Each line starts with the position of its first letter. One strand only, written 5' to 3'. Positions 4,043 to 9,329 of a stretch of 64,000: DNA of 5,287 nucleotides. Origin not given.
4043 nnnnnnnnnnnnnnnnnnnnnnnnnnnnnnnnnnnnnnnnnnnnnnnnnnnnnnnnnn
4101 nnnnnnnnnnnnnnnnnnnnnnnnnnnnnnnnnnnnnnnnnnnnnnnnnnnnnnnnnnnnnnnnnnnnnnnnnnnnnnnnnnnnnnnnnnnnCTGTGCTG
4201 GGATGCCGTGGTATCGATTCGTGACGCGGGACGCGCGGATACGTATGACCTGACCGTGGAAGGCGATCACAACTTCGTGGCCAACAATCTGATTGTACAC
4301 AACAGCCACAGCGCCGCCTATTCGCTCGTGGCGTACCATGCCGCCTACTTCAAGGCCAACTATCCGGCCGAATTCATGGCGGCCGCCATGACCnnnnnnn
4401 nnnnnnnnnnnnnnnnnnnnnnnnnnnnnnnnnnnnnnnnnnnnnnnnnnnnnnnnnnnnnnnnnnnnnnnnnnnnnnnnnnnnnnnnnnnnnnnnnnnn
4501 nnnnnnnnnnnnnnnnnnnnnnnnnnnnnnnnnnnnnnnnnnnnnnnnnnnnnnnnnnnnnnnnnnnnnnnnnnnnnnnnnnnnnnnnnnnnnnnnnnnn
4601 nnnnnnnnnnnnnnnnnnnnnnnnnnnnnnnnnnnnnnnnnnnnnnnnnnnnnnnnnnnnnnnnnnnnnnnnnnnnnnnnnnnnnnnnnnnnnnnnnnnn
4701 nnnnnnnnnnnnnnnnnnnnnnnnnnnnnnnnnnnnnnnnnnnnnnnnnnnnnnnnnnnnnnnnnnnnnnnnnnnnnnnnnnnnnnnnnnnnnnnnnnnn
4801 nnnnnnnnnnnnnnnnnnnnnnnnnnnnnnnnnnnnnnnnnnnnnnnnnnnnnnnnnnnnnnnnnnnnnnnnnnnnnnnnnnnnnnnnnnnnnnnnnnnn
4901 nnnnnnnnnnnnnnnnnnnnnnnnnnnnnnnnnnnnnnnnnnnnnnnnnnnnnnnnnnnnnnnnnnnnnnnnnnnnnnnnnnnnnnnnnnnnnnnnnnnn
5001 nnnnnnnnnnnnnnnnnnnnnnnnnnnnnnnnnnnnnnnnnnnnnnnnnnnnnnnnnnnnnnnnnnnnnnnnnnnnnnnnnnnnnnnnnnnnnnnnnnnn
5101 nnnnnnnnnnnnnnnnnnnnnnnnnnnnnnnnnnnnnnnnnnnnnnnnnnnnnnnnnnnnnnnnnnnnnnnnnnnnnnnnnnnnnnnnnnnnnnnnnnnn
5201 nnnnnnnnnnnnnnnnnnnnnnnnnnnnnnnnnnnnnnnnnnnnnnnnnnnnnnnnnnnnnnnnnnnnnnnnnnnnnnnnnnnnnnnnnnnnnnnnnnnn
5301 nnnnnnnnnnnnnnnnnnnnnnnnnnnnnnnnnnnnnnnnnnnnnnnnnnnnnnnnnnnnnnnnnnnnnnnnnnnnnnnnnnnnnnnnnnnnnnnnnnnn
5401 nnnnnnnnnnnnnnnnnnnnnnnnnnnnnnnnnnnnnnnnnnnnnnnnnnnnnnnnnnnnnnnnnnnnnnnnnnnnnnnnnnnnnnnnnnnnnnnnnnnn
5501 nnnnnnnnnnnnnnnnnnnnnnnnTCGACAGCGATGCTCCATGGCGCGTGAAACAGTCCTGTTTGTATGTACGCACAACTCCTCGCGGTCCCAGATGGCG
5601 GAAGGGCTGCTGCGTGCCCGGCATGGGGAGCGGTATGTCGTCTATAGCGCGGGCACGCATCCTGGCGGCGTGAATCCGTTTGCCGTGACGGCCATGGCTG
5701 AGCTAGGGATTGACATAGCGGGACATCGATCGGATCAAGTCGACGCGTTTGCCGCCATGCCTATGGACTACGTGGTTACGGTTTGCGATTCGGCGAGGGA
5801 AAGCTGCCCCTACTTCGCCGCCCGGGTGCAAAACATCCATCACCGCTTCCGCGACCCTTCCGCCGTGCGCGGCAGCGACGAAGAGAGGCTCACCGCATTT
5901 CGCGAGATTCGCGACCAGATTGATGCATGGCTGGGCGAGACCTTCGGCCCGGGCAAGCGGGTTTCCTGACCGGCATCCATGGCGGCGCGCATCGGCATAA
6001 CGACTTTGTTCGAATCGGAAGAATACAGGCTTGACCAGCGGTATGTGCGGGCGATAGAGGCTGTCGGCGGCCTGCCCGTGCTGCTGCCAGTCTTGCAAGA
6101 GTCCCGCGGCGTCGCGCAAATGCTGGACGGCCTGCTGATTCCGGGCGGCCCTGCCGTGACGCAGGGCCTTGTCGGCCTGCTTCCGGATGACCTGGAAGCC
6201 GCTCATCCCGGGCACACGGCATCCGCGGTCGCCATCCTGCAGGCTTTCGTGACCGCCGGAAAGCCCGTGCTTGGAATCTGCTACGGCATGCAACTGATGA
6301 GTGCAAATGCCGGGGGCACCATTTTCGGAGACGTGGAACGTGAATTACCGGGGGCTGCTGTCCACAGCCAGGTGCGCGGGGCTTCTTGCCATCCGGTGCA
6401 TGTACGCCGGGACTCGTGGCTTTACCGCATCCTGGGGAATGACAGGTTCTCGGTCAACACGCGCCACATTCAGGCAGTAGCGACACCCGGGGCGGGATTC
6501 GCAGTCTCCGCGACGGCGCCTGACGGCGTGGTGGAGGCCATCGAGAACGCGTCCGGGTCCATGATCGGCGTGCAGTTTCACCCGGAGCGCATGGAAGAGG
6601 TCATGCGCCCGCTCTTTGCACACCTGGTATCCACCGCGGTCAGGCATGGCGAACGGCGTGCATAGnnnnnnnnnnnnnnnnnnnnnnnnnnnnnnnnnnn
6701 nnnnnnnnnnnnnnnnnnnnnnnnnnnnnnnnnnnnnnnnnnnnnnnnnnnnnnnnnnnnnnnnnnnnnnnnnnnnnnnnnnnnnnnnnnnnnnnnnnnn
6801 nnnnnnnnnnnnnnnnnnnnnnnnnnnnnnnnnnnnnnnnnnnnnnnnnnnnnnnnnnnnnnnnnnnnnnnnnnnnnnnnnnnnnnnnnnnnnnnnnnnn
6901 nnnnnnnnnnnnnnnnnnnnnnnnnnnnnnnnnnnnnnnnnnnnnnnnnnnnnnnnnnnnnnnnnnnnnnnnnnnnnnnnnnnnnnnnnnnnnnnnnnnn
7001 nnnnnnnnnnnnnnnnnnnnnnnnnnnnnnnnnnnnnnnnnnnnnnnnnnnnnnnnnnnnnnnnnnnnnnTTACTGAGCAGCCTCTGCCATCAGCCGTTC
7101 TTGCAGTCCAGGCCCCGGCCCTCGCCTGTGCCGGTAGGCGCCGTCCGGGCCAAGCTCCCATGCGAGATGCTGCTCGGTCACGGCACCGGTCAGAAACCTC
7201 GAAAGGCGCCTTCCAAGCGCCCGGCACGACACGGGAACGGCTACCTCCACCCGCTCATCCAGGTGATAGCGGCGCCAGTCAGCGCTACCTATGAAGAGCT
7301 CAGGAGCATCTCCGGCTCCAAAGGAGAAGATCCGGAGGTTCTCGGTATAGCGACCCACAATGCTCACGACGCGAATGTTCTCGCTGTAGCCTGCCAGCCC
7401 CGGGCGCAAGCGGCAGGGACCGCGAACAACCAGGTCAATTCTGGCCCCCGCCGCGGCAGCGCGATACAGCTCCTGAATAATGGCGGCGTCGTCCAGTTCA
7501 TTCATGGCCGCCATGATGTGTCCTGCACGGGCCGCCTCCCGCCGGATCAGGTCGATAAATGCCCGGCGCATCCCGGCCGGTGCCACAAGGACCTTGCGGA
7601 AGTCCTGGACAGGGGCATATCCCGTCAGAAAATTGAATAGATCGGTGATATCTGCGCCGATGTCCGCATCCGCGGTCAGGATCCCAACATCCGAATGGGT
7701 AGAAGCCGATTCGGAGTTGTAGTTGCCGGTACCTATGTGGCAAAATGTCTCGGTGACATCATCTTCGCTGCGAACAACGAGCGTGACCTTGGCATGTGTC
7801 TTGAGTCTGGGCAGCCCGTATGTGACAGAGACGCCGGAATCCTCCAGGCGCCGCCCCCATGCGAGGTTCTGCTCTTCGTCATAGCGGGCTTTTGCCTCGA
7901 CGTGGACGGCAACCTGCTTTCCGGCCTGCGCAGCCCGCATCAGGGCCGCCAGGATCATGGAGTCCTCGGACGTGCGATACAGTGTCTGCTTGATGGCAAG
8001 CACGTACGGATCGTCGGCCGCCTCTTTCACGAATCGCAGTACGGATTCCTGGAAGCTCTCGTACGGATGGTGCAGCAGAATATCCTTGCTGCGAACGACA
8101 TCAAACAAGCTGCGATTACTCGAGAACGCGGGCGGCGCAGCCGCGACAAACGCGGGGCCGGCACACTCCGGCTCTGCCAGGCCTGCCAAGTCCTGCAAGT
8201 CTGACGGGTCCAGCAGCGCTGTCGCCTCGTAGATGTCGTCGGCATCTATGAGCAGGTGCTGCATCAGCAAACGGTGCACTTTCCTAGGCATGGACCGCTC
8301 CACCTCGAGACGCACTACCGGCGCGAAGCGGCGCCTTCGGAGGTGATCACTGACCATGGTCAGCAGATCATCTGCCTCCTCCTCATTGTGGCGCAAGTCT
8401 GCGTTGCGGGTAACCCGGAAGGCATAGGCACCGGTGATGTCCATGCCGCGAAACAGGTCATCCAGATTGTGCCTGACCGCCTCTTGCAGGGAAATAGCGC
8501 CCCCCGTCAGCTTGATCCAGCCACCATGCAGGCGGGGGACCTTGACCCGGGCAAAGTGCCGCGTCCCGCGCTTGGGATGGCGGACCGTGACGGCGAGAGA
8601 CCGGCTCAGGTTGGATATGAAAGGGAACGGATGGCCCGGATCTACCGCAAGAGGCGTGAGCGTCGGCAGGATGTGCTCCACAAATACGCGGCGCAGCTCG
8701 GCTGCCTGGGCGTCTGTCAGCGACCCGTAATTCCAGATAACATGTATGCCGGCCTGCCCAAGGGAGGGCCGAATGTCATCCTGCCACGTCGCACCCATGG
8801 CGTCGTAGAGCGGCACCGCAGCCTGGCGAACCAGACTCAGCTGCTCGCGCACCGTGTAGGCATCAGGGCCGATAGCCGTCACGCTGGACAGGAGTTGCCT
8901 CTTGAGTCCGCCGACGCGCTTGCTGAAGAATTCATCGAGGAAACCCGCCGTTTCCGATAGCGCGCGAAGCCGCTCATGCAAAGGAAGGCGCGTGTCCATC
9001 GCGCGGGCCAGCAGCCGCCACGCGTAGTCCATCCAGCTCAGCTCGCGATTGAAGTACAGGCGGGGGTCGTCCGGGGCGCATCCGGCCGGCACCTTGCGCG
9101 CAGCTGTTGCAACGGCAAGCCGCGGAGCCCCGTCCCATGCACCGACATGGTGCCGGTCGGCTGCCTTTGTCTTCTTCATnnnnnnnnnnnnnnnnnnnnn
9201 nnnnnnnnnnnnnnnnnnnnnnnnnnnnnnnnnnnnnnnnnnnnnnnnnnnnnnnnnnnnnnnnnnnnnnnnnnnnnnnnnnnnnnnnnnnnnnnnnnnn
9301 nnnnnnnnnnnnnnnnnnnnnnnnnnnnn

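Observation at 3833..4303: Contiguous mini-intein in DnaE with Ser+1, offset from the cyanobacterial split-intein site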

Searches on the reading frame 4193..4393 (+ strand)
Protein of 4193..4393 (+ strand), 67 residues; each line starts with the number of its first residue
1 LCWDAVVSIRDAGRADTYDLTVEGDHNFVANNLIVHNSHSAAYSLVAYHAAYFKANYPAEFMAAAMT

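Call 19: find_related_loci(query=A1, collection=genome_contigs, flank=6000)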
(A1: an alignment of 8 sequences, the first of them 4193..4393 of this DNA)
Query A1 (67 aa) in genome_contigs; peptide patterns used: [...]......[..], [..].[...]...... (x = any residue, [..] = any of these).
303 stretches matched a pattern; 221 encode a relative of the query (tblastn E <= 1e-3); the best 80 are kept; 80 distinct loci.
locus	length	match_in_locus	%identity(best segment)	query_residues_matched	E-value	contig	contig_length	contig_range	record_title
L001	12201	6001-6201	99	1-67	1e-42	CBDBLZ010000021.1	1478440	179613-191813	MAG: Rhodothermales bacterium isolate bc4e8e4a-a39f-4cf4-9061-a3e341673bca genome assembly, contig: contig_21, whole gen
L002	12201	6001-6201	88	1-67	3e-37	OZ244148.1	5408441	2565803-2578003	MAG: Rhodothermales bacterium isolate 74c7008a-8643-43fd-832e-2eb336472ec0 genome assembly, chromosome: 1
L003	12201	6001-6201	78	1-67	3e-34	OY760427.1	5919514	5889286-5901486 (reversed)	MAG: Rhodothermales bacterium isolate 1504ddc0-b432-43e2-af37-a45191a88aeb genome assembly, chromosome: 1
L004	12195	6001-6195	82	3-67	6e-33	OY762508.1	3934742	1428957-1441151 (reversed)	MAG: Rhodothermales bacterium isolate 68d32973-4033-4094-87ac-516b823d41a0 genome assembly, chromosome: 1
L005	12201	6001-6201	76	1-67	1e-30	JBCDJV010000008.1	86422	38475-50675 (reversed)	MAG: Bacteroidota bacterium isolate P01_H01_bin.43 k141_3149591_length_86422_cov_28.7748, whole genome shotgun sequence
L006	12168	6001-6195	72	3-67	2e-30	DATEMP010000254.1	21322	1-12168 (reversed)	MAG TPA_asm: Candidatus Eisenbacteria bacterium isolate SMAG_U8945 k141_2769036, whole genome shotgun sequence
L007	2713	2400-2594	74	3-67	2e-30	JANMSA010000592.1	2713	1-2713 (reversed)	MAG: Acidobacteriota bacterium isolate SOY_29_metabat_72 SOY_29_k141_3405191, whole genome shotgun sequence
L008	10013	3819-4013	72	3-67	4e-30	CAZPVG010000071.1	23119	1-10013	MAG TPA_asm: uncultured bacterium isolate SRP214966_co3_380 genome assembly, contig: NODE_2800_length_23119_cov_10.29027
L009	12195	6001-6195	72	3-67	5e-30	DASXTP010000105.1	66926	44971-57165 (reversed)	MAG TPA_asm: Candidatus Eisenbacteria bacterium isolate SMAG_U4695 k141_803606, whole genome shotgun sequence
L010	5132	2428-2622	72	3-67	6e-30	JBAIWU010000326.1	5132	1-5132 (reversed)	MAG: Candidatus Eisenbacteria bacterium isolate bin_129 c_000002532085, whole genome shotgun sequence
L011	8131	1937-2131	74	3-67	5e-30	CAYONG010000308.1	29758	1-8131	MAG TPA_asm: uncultured bacterium isolate binchicken_co165_111 genome assembly, contig: k141_1405394, whole genome shotg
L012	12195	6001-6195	72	3-67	4e-30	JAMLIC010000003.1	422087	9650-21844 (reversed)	MAG: Planctomycetota bacterium isolate ACE_NR_PLAN1 ACE_NR_PLAN1_3, whole genome shotgun sequence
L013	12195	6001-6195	72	3-67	9e-30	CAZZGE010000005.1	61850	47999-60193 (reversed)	MAG TPA_asm: uncultured Porifericola sp. isolate binchicken_co8_359 genome assembly, contig: NODE_344_length_61850_cov_1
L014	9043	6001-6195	74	3-67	2e-29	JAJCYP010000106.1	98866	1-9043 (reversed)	MAG: Bacteroidota bacterium isolate OFTM201 OFTM201_105, whole genome shotgun sequence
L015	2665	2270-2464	75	3-67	3e-29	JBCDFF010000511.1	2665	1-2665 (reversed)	MAG: Bacteroidota bacterium isolate P01_H01_bin.102 k141_665557_length_2665_cov_10.6129, whole genome shotgun sequence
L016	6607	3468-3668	72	1-67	2e-29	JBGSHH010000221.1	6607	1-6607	MAG: Pirellulaceae bacterium isolate JTS-AC10 k141_839690, whole genome shotgun sequence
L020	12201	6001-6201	69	1-67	6e-29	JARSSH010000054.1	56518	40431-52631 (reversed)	MAG: Candidatus Competibacter sp. isolate SCELSE-2-Com NODE_693_length_56518_cov_171.555071, whole genome shotgun sequen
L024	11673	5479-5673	71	3-67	3e-29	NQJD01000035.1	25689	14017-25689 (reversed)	MAG: Candidatus Electronema aureum isolate GS Contig135, whole genome shotgun sequence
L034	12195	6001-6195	69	3-67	3e-28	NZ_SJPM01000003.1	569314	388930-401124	Neorhodopirellula pilleata strain Pla100 Pla100_contig00003, whole genome shotgun sequence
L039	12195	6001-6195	71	3-67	5e-28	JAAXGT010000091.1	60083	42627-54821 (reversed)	MAG: Rhodothermales bacterium isolate Plut_88870 unfiltered_Plut_88870_genomic_contig_1060001, whole genome shotgun sequ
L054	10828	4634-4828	65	3-67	2e-27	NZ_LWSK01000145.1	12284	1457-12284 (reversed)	Rubripirellula obstinata strain CECT 8602 contig145, whole genome shotgun sequence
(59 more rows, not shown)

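Call 36: search_protein_families(library=pfam, proteins=[L007:1152-2504:+, L012:4765-6105:+, L016:2199-3578:+, L020:4741-6111:+, L024:4255-5583:+, L054:3389-4738:+, L004:5317-6105:+, L039:5335-6105:+, L005:5203-6111:+, L034:5488-6105:+], max_evalue=0.001)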
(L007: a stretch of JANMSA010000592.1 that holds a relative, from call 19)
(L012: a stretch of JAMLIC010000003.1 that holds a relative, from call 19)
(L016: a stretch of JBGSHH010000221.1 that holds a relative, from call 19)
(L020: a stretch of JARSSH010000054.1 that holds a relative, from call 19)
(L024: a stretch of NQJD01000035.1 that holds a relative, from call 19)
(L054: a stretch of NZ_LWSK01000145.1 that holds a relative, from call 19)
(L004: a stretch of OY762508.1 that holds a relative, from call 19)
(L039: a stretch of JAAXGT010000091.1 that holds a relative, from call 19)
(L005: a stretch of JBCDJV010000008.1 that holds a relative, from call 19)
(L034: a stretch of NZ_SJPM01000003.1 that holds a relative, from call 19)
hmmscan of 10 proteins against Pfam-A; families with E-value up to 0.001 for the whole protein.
L007:1152-2504:+ (451 aa): 2 families
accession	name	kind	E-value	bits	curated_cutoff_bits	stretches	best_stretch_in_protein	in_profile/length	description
PF14890.11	Intein_splicing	-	5.1e-24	85.3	35.8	1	13-451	6-155/155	Intein splicing domain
PF14528.11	LAGLIDADG_3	-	9e-14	51.9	22.5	1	237-316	5-82/82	LAGLIDADG-like domain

L012:4765-6105:+ (447 aa): 2 families
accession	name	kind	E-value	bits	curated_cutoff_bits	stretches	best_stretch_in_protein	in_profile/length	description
PF14890.11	Intein_splicing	-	1.1e-22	81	35.8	1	12-447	5-155/155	Intein splicing domain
PF14528.11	LAGLIDADG_3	-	4.4e-14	52.9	22.5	1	233-311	5-81/82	LAGLIDADG-like domain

L016:2199-3578:+ (460 aa): 2 families
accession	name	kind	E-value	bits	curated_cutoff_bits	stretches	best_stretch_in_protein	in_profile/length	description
PF14890.11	Intein_splicing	-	2.7e-20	73.2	35.8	1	12-460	5-155/155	Intein splicing domain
PF14528.11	LAGLIDADG_3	-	2.1e-11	44.3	22.5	1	244-324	6-81/82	LAGLIDADG-like domain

L020:4741-6111:+ (457 aa): 2 families
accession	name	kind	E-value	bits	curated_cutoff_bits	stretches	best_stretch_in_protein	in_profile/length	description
PF14890.11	Intein_splicing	-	1.1e-20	74.4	35.8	1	18-457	11-155/155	Intein splicing domain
PF14528.11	LAGLIDADG_3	-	1.6e-14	54.3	22.5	1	242-321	5-81/82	LAGLIDADG-like domain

L024:4255-5583:+ (443 aa): 2 families
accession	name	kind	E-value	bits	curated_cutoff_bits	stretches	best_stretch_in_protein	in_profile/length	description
PF14890.11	Intein_splicing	-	2.2e-21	76.7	35.8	1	17-443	10-155/155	Intein splicing domain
PF14528.11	LAGLIDADG_3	-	3.8e-11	43.5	22.5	1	229-307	5-81/82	LAGLIDADG-like domain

L054:3389-4738:+ (450 aa): 2 families
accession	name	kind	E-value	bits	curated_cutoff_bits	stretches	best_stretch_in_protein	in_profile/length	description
PF14890.11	Intein_splicing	-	9e-23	81.2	35.8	1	13-450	6-155/155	Intein splicing domain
PF14528.11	LAGLIDADG_3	-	4.2e-13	49.8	22.5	1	231-316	2-82/82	LAGLIDADG-like domain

L004:5317-6105:+ (263 aa): 1 family
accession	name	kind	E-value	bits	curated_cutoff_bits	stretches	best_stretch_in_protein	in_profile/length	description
PF14890.11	Intein_splicing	-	8.4e-20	71.6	35.8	1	39-263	32-155/155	Intein splicing domain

L039:5335-6105:+ (257 aa): 1 family
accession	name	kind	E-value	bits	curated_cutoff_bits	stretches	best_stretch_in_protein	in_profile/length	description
PF14890.11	Intein_splicing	-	2.5e-18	66.8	35.8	1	46-257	38-155/155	Intein splicing domain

L005:5203-6111:+ (303 aa): 2 families
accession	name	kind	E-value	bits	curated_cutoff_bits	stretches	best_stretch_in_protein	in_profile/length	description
PF14890.11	Intein_splicing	-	1.3e-19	71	35.8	1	13-303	6-155/155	Intein splicing domain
PF14528.11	LAGLIDADG_3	-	0.00052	20.7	22.5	0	162-191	32-64/82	LAGLIDADG-like domain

L034:5488-6105:+ (206 aa): 1 family
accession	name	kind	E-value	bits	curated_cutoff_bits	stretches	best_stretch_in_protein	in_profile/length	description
PF14890.11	Intein_splicing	-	2.2e-24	86.5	35.8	1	12-206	5-155/155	Intein splicing domain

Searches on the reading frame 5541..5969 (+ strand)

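Call 59: search_protein_families(library=pfam, proteins=[window:5541-5969:+], max_evalue=0.0001)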
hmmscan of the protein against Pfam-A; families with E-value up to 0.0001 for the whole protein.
window:5541-5969:+ (142 aa): 1 family
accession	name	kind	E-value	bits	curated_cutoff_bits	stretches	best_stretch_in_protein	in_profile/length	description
PF01451.26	LMWPc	-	5.3e-19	69.3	23.2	1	6-129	1-138/144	Low molecular weight phosphotyrosine protein phosphatase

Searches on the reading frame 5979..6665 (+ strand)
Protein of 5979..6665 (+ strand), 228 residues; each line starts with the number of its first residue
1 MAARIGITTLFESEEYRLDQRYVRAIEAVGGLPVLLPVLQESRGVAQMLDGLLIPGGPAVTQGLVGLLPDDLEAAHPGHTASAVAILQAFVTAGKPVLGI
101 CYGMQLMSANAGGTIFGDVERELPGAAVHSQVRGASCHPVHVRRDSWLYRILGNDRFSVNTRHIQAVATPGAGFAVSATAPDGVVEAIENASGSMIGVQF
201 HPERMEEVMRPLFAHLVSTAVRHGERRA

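Call 59: search_protein_families(library=pfam, proteins=[window:5979-6665:+], max_evalue=0.0001)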
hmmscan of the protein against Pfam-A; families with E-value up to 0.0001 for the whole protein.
window:5979-6665:+ (228 aa): 2 families
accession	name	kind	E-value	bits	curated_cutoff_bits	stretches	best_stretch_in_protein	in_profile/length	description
PF07722.19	Peptidase_C26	-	2.7e-43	148.7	20.5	1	14-203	21-219/219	Peptidase C26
PF00117.34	GATase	-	6.7e-20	72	22.8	1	48-209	42-178/190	Glutamine amidotransferase class-I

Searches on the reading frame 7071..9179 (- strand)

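Call 59: search_protein_families(library=pfam, proteins=[window:7071-9179:-], max_evalue=0.0001)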
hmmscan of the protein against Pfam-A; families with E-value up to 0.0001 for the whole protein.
window:7071-9179:- (702 aa): 5 families
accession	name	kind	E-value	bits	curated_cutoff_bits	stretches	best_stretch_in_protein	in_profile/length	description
PF17941.7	PP_kinase_C_1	-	3.1e-66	222.5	25.7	1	358-522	2-165/167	Polyphosphate kinase C-terminal domain 1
PF02503.22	PP_kinase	-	8.6e-53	179.2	31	1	158-330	2-182/183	Polyphosphate kinase middle domain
PF13090.12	PP_kinase_C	-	6.3e-46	156.4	25.8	1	531-686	2-162/172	Polyphosphate kinase C-terminal domain 2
PF13089.11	PP_kinase_N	-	3.2e-23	82.5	23.8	1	42-147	1-106/107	Polyphosphate kinase N-terminal domain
PF13091.12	PLDc_2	-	2.2e-07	31.2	27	0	404-516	20-129/132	PLD-like domain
